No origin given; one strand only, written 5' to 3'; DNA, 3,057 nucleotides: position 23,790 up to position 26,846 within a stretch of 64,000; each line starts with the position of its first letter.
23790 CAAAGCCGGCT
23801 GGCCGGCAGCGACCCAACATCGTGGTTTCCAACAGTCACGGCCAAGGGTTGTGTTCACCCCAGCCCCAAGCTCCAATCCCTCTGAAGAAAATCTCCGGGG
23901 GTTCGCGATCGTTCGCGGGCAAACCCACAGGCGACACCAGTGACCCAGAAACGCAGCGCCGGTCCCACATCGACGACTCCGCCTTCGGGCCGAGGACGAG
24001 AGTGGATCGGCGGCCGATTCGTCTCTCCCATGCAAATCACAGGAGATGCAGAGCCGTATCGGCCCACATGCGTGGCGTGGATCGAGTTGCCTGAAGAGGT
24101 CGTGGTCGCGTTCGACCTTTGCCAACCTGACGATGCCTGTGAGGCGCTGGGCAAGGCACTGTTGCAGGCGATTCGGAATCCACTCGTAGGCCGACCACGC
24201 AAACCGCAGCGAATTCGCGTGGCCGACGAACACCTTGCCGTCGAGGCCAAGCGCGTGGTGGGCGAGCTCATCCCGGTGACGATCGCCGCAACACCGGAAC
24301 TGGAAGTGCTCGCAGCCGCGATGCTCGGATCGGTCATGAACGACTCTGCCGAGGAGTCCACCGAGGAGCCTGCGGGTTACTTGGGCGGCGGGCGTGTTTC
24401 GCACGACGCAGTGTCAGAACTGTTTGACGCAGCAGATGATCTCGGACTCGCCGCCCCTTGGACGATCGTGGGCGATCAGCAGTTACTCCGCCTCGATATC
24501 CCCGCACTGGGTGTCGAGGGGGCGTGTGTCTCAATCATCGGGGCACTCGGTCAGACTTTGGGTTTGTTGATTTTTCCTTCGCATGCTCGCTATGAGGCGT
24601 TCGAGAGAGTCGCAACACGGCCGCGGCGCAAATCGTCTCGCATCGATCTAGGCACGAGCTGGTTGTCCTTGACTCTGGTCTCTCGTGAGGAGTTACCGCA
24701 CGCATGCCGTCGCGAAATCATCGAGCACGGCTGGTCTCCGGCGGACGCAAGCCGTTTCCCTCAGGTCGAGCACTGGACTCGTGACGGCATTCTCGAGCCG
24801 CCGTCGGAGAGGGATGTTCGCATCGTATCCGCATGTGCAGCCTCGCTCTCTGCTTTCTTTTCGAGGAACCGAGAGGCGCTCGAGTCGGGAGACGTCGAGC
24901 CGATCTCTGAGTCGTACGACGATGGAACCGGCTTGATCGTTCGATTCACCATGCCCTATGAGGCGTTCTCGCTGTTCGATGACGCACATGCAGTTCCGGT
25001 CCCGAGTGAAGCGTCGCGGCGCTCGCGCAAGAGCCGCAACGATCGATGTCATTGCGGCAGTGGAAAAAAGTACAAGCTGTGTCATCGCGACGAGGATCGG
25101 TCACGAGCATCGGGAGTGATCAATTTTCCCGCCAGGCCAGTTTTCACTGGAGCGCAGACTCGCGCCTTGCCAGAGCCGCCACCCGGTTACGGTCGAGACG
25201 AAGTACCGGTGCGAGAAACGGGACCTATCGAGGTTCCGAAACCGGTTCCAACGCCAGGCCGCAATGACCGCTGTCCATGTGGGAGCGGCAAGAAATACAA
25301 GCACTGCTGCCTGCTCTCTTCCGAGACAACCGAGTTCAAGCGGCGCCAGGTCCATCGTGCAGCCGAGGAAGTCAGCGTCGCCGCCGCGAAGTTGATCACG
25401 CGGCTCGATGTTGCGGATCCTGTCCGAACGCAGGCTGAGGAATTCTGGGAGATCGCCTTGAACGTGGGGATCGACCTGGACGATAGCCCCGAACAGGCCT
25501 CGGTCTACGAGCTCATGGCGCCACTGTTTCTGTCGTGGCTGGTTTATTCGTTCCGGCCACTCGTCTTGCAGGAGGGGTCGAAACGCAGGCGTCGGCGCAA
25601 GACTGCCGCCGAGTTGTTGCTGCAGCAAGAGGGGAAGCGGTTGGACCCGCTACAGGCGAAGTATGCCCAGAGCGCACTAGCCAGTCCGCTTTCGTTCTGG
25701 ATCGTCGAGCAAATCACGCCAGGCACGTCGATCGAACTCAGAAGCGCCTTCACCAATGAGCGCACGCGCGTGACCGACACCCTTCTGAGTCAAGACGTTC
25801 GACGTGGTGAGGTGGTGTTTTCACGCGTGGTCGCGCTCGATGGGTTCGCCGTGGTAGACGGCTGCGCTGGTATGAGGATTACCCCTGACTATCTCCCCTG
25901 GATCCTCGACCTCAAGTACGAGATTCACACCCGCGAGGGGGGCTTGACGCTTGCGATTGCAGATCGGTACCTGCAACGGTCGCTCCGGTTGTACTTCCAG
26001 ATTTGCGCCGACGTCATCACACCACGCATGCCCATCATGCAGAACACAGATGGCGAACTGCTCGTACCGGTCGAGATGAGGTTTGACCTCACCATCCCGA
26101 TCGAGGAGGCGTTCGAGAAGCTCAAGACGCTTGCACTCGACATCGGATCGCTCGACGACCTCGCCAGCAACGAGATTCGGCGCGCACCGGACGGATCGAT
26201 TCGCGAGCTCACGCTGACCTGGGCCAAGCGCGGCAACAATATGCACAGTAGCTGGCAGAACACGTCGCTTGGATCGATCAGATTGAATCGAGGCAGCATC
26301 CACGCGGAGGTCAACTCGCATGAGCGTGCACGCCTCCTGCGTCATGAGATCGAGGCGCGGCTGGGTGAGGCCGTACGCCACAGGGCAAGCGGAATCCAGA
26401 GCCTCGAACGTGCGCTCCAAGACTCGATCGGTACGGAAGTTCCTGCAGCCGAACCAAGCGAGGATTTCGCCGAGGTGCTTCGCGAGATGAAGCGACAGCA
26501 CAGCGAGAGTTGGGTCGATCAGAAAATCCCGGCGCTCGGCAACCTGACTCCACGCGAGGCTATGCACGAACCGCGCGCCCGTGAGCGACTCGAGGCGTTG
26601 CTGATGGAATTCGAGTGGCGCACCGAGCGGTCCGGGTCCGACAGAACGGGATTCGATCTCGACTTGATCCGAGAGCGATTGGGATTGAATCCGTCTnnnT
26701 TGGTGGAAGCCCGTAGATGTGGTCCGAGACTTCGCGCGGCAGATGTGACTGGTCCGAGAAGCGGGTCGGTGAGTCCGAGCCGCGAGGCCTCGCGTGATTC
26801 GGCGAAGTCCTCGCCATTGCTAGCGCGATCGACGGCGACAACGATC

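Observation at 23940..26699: Large SEC-C-motif protein embedded between the cas remnant and the intact adaptation module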

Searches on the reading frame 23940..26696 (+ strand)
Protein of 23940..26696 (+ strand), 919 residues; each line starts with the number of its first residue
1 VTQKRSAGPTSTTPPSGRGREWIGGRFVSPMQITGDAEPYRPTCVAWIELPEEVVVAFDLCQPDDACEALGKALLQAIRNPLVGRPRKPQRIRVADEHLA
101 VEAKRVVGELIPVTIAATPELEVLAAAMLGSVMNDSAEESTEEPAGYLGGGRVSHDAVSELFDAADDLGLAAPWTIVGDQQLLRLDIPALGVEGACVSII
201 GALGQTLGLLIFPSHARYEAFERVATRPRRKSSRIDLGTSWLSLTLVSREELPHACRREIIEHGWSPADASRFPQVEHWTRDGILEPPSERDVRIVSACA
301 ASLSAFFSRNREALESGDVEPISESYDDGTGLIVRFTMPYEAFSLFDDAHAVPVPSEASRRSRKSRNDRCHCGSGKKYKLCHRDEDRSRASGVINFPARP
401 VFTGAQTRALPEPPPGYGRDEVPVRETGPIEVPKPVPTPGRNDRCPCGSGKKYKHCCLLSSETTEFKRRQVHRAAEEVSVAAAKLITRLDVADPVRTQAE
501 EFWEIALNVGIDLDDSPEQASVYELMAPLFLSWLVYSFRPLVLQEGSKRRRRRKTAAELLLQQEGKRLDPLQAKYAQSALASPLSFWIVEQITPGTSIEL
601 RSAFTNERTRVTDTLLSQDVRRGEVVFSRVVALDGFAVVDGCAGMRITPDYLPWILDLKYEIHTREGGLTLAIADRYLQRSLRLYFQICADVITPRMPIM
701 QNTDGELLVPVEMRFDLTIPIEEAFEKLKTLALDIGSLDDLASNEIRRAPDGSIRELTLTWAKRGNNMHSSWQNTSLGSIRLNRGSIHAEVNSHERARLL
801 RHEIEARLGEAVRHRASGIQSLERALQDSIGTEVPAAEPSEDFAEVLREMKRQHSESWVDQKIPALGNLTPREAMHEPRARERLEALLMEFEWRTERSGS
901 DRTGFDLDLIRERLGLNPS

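Call 4: search_protein_families(library=pfam, proteins=[window:23940-26696:+], max_evalue=1)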
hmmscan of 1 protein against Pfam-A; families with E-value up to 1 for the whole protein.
window:23940-26696:+ (919 aa): 5 families
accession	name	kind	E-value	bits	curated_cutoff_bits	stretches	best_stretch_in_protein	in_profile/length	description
PF02810.21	SEC-C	-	2.5e-16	59.6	20.4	2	441-458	1-18/19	SEC-C motif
PF22007.2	DUF6930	-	1.3e-09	38.8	27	1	21-124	14-115/123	Domain of unknown function (DUF6930)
PF23988.1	DUF7309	-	1.5e-08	34.7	27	1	160-298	3-140/170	Domain of unknown function (DUF7309)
PF21927.1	McpB_HAMP_2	-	0.00014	22.3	27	1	841-865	5-29/49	Methyl-accepting chemotaxis protein McpB, second HAMP domain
PF09722.15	Xre_MbcA_ParS_C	-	0.19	12.2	24.5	1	856-889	13-46/51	Antitoxin Xre/MbcA/ParS C-terminal toxin-binding domain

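Call 5: search_protein_families(library=ncbifam, proteins=[window:23940-26696:+], max_evalue=1)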
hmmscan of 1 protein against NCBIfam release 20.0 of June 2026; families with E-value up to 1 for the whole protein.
window:23940-26696:+ (919 aa): 8 families
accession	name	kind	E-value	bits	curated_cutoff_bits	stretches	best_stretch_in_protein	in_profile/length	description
TIGR04102.1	SWIM_PBPRA1643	hypoth_equivalog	3.4e-12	46.7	68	2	438-457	88-107/108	PBPRA1643 family SWIM/SEC-C metal-binding motif protein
NF007704.0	PRK10396.1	equivalog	4e-12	46.6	149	2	438-458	200-220/221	hypothetical protein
NF004088.0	PRK05590.1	equivalog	7.1e-12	46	140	2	440-457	146-163/166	hypothetical protein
NF002592.0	PRK02250.1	equivalog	3.3e-10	40.3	158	2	439-457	148-166/167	hypothetical protein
NF002449.0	PRK01617.1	equivalog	6.4e-09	36.3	141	2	437-457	132-152/154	hypothetical protein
NF008970.0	PRK12318.1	equivalog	2.1e-07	30.5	267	2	365-389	2-26/291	methionyl aminopeptidase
NF001213.0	PRK00183.1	equivalog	4.4e-06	26.8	158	2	439-457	134-152/157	hypothetical protein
NF002486.0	PRK01752.1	equivalog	0.00092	19.2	120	1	435-457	131-153/157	YchJ family protein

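Call 12: find_homologous_proteins(query=window:23940-26696:+, max_evalue=0.001)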
Query window:23940-26696:+ (919 aa): 266 proteins with E <= 0.001 among 8000 candidates; the best 120 are listed.
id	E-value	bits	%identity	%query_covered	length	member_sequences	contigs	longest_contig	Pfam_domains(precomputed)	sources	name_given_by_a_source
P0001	0.0e+0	2014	100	97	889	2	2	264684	PF23988.2,PF02810.22,PF22007.3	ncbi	ncbi:MAG: SEC-C domain-containing protein [Acidobacteriota bacterium]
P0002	0.0e+0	1424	74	97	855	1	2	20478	PF23988.2,PF02810.22,PF22007.3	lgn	-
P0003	0.0e+0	1378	69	97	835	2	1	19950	PF23988.2,PF02810.22,PF22007.3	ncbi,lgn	-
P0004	2.0e-140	488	52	41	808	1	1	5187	PF23988.2,PF02810.22,PF25948.1,PF22007.3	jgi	jgi:hypothetical protein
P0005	2.6e-136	474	51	40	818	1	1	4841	PF23988.2,PF02810.22,PF25948.1,PF22007.3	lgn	-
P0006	1.4e-135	471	49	40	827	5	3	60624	PF23988.2,PF02810.22,PF25948.1,PF22007.3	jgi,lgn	-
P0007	3.0e-135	470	55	42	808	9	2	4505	PF23988.2,PF02810.22,PF22007.3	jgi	jgi:hypothetical protein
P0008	2.1e-134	468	51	40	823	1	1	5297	PF23988.2,PF02810.22,PF25948.1,PF22007.3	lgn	-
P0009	1.4e-132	462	49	41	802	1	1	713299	PF23988.2,PF02810.22,PF25948.1,PF22007.3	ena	-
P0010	2.8e-131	457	50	42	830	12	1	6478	PF23988.2,PF02810.22,PF09722.16,PF25948.1,PF22007.3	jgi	jgi:hypothetical protein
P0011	1.0e-130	455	50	40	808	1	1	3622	PF23988.2,PF02810.22,PF25948.1,PF22007.3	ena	-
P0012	5.2e-130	453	51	40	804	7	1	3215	PF23988.2,PF02810.22,PF22007.3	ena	-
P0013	1.2e-129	452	48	39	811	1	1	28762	PF23988.2,PF02810.22,PF25948.1,PF22007.3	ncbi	ncbi:MAG: YecA family protein [Myxococcota bacterium]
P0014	1.6e-129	451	51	39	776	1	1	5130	PF23988.2,PF02810.22,PF25948.1,PF22007.3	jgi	jgi:hypothetical protein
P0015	2.0e-129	451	49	40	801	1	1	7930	PF23988.2,PF02810.22,PF25948.1,PF22007.3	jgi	jgi:hypothetical protein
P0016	3.4e-128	447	48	40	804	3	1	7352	PF23988.2,PF02810.22,PF09722.16,PF25948.1,PF22007.3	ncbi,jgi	ncbi:MAG: SEC-C metal-binding domain-containing protein [Nitrospirota bacterium]|jgi:hypothetical pr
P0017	7.8e-128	446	49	40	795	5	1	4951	PF23988.2,PF02810.22,PF25948.1,PF22007.3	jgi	-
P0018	8.1e-128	446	50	40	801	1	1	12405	PF02810.22,PF25948.1,PF22007.3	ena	-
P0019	2.3e-127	444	50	40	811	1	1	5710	PF02810.22,PF25948.1,PF22007.3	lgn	-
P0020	6.0e-127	443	49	40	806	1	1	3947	PF23988.2,PF02810.22,PF09722.16,PF25948.1,PF22007.3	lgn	-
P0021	7.9e-127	443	47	43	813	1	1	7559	PF23988.2,PF02810.22,PF25948.1,PF22007.3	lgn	-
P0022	9.5e-127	442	48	40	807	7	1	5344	PF02810.22,PF25948.1,PF22007.3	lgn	-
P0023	1.3e-125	438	56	38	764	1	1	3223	PF23988.2,PF02810.22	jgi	jgi:hypothetical protein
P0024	3.1e-125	437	48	39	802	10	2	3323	PF23988.2,PF02810.22,PF25948.1,PF22007.3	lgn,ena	-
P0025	4.0e-125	437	50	40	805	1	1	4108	PF02810.22,PF22007.3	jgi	jgi:hypothetical protein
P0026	4.1e-125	437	45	40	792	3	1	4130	PF02810.22,PF25948.1,PF22007.3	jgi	-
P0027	5.5e-125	436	52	40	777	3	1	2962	PF23988.2,PF02810.22,PF25948.1,PF22007.3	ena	-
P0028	6.0e-125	436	48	41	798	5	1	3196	PF02810.22,PF25948.1,PF22007.3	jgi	jgi:hypothetical protein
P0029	8.1e-125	436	49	41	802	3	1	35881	PF23988.2,PF02810.22,PF25948.1,PF22007.3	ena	-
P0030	8.8e-125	436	56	38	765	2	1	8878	PF23988.2,PF02810.22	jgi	jgi:hypothetical protein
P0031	9.3e-125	436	49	41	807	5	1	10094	PF23988.2,PF02810.22,PF25948.1,PF22007.3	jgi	-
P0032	3.0e-124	434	46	43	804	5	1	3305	PF02810.22,PF09722.16,PF25948.1,PF22007.3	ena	-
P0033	6.9e-124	433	48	40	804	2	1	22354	PF02810.22,PF25948.1,PF22007.3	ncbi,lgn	-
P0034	7.5e-124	433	48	40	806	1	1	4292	PF23988.2,PF02810.22,PF25948.1,PF22007.3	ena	-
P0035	1.4e-123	432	48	41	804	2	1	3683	PF23988.2,PF02810.22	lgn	-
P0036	1.6e-123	432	47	39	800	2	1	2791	PF23988.2,PF02810.22,PF25948.1,PF22007.3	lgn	-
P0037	2.0e-123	431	47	40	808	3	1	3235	PF23988.2,PF02810.22,PF09722.16,PF25948.1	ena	-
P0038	2.5e-123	431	47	40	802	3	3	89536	PF23988.2,PF02810.22,PF09722.16,PF25948.1,PF22007.3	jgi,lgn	jgi:hypothetical protein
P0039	4.8e-123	430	47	40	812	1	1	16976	PF23988.2,PF02810.22,PF25948.1,PF22007.3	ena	-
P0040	1.5e-122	428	45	39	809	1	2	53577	PF23988.2,PF02810.22,PF25948.1,PF22007.3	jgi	jgi:hypothetical protein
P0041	3.3e-122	427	50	39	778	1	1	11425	PF02810.22,PF25948.1,PF22007.3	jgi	jgi:hypothetical protein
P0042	4.2e-122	427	51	41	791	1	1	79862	PF23988.2,PF02810.22,PF25948.1,PF22007.3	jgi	jgi:hypothetical protein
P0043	5.0e-122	427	49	40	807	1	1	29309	PF23988.2,PF02810.22,PF25948.1,PF22007.3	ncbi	ncbi:MAG: YecA family protein [Candidatus Binatia bacterium]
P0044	6.3e-122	426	48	40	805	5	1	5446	PF02810.22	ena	-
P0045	7.4e-122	426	49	41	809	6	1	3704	PF23988.2,PF02810.22,PF25948.1,PF22007.3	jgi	-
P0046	1.3e-121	425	48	40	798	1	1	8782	PF23988.2,PF02810.22,PF09722.16,PF25948.1,PF22007.3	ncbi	ncbi:MAG: SEC-C domain-containing protein [Myxococcota bacterium]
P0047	1.3e-121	425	46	43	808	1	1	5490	PF23988.2,PF02810.22,PF25948.1,PF22007.3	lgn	-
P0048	2.7e-121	424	48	41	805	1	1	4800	PF23988.2,PF02810.22,PF25948.1,PF22007.3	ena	-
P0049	2.8e-121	424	45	46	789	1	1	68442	PF23988.2,PF02810.22,PF25948.1,PF22007.3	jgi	jgi:hypothetical protein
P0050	5.7e-121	423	48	40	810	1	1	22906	PF23988.2,PF02810.22,PF25948.1,PF22007.3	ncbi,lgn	-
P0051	6.7e-121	423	32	98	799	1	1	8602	PF23988.2,PF02810.22,PF25948.1,PF22007.3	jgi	jgi:hypothetical protein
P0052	7.4e-121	423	47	38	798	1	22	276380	PF23988.2,PF02810.22,PF25948.1,PF22007.3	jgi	jgi:hypothetical protein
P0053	1.8e-120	422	51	37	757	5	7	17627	PF23988.2,PF02810.22,PF25948.1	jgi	jgi:hypothetical protein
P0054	2.6e-120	421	51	36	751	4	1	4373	PF23988.2,PF02810.22,PF25948.1,PF22007.3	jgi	jgi:hypothetical protein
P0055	2.6e-120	421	45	42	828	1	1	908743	PF23988.2,PF02810.22,PF22007.3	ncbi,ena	-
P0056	3.8e-120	420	45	39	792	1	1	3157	PF02810.22,PF25948.1,PF22007.3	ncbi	-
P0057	4.3e-120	420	47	41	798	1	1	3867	PF02810.22,PF25948.1,PF22007.3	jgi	jgi:hypothetical protein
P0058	4.6e-120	420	47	41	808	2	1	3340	PF23988.2,PF02810.22,PF25948.1,PF22007.3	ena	-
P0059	6.2e-120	420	46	40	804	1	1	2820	PF02810.22,PF25948.1,PF22007.3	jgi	-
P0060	1.4e-119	418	48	37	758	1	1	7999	PF23988.2,PF02810.22,PF25948.1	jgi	jgi:hypothetical protein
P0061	3.3e-119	417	46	40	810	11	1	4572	PF02810.22,PF25948.1,PF22007.3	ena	-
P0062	6.4e-119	416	45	40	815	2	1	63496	PF02810.22,PF25948.1,PF22007.3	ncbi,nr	ncbi:MAG: SEC-C domain-containing protein [Acidobacteria bacterium]|nr:SEC-C domain-containing prote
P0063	6.4e-118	413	45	40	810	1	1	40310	PF23988.2,PF02810.22,PF25948.1,PF22007.3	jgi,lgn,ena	-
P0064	8.3e-118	413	45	41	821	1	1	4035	PF23988.2,PF02810.22,PF22007.3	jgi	jgi:hypothetical protein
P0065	1.1e-117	412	45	40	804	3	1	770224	PF23988.2,PF02810.22,PF22007.3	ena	-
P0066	1.9e-117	411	45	39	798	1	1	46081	PF02810.22,PF09722.16,PF25948.1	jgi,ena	-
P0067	2.4e-117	411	45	39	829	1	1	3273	PF23988.2,PF02810.22,PF25948.1,PF22007.3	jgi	jgi:hypothetical protein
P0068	1.2e-116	409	45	41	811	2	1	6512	PF02810.22,PF25948.1,PF22007.3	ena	-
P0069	1.2e-116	409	49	37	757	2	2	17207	PF23988.2,PF02810.22,PF25948.1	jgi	jgi:hypothetical protein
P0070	2.3e-116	408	46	41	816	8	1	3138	PF23988.2,PF02810.22,PF25948.1,PF22007.3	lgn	-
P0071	2.8e-116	408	45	39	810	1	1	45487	PF23988.2,PF02810.22,PF25948.1,PF22007.3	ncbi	-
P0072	3.7e-116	407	44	41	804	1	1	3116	PF23988.2,PF02810.22,PF25948.1,PF22007.3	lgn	-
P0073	6.3e-116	406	45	43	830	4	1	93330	PF23988.2,PF02810.22,PF25948.1,PF22007.3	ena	-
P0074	6.4e-116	406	34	98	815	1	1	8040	PF23988.2,PF02810.22,PF25948.1,PF22007.3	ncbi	-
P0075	7.4e-116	406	45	40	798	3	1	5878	PF23988.2,PF02810.22,PF25948.1,PF22007.3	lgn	-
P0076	9.6e-116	406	45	41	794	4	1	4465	PF02810.22,PF25948.1,PF22007.3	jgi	-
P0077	1.1e-115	406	43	41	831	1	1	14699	PF23988.2,PF02810.22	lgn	-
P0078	1.4e-115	405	44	40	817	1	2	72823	PF23988.2,PF02810.22,PF25948.1,PF22007.3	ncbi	-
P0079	1.5e-115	405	44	41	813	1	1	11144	PF02810.22,PF25948.1,PF22007.3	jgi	jgi:hypothetical protein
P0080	1.7e-115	405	45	41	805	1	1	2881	PF23988.2,PF02810.22,PF09722.16,PF25948.1,PF22007.3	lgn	-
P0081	2.3e-115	405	46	40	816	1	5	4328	PF23988.2,PF02810.22,PF25948.1,PF22007.3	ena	-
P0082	3.0e-115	404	46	39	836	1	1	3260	PF23988.2,PF02810.22,PF25948.1,PF22007.3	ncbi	-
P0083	3.4e-115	404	48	40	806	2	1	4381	PF23988.2,PF02810.22,PF25948.1,PF22007.3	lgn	-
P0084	4.3e-115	404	31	98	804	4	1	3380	PF02810.22,PF25948.1,PF22007.3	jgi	-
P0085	4.4e-115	404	45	41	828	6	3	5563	PF23988.2,PF02810.22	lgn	-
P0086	4.6e-115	404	46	41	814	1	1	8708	PF23988.2,PF02810.22,PF25948.1,PF22007.3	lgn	-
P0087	4.7e-115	404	43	43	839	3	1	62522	PF23988.2,PF02810.22,PF22007.3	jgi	-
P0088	5.0e-115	403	47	40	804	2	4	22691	PF23988.2,PF02810.22,PF09722.16,PF22007.3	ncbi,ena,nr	ncbi:MAG: hypothetical protein CL910_08305 [Deltaproteobacteria bacterium]|nr:hypothetical protein [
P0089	7.9e-115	403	49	37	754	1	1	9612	PF23988.2,PF02810.22,PF25948.1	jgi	jgi:hypothetical protein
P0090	1.3e-114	402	44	40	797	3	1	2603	PF23988.2,PF02810.22,PF22007.3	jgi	jgi:hypothetical protein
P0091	1.3e-114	402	44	39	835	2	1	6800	PF23988.2,PF02810.22,PF22007.3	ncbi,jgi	-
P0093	1.4e-113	399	44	43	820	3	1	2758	PF02810.22,PF25948.1,PF22007.3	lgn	-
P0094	1.7e-113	398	45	40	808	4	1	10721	PF02810.22,PF09722.16,PF25948.1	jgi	jgi:hypothetical protein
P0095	2.3e-113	398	47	39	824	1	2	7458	PF23988.2,PF02810.22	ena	-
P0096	6.2e-113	397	43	42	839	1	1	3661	PF23988.2,PF02810.22,PF22007.3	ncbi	-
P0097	6.3e-113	397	43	41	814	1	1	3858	PF02810.22,PF25948.1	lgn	-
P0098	6.7e-113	396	47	36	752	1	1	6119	PF23988.2,PF02810.22,PF09722.16,PF25948.1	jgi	jgi:hypothetical protein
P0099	8.1e-113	396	44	40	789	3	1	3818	PF23988.2,PF02810.22,PF25948.1,PF22007.3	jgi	jgi:hypothetical protein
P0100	8.2e-113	396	47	39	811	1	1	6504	PF23988.2,PF02810.22,PF22007.3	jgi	jgi:hypothetical protein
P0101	1.6e-112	395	46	41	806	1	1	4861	PF02810.22,PF25948.1,PF22007.3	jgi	jgi:hypothetical protein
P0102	3.3e-112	394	47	39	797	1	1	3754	PF02810.22,PF09722.16,PF22007.3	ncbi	ncbi:MAG: SEC-C metal-binding domain-containing protein, partial [bacterium]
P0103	4.2e-112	394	47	40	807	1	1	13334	PF23988.2,PF02810.22,PF25948.1,PF22007.3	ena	-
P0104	4.4e-112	394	43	39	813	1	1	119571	PF02810.22,PF22007.3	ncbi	-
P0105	4.6e-112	394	45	41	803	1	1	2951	PF02810.22,PF25948.1,PF22007.3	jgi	jgi:hypothetical protein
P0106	7.0e-112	393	45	41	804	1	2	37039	PF23988.2,PF02810.22,PF25948.1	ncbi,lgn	-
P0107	9.6e-112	393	49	36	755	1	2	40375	PF23988.2,PF02810.22,PF25948.1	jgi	-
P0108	1.6e-111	392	51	38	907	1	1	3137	PF23988.2,PF02810.22,PF25948.1,PF22007.3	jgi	jgi:hypothetical protein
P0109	6.4e-111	390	41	42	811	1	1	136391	PF02810.22,PF25948.1,PF22007.3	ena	-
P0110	1.1e-110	389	43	41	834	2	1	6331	PF23988.2,PF02810.22,PF25948.1,PF22007.3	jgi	-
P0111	3.8e-110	387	44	38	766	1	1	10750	PF23988.2,PF02810.22,PF25948.1,PF22007.3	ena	-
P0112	1.1e-109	386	43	40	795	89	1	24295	PF23988.2,PF02810.22,PF25948.1,PF22007.3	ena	-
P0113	1.4e-109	385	32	98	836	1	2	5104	PF23988.2,PF02810.22,PF22007.3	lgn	-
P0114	2.0e-109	385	46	36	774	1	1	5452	PF23988.2,PF25948.1,PF22007.3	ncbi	-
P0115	2.3e-109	385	43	39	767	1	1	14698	PF23988.2,PF02810.22,PF22007.3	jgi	-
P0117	3.9e-109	384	47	40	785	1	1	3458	PF23988.2,PF02810.22,PF09722.16,PF22007.3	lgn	-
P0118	9.0e-109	383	42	39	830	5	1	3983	PF23988.2,PF02810.22,PF25948.1,PF22007.3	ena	-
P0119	1.0e-108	383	46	41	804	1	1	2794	PF23988.2,PF02810.22,PF25948.1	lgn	-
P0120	1.8e-108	382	43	39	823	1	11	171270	PF23988.2,PF02810.22,PF25948.1,PF22007.3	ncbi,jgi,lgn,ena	-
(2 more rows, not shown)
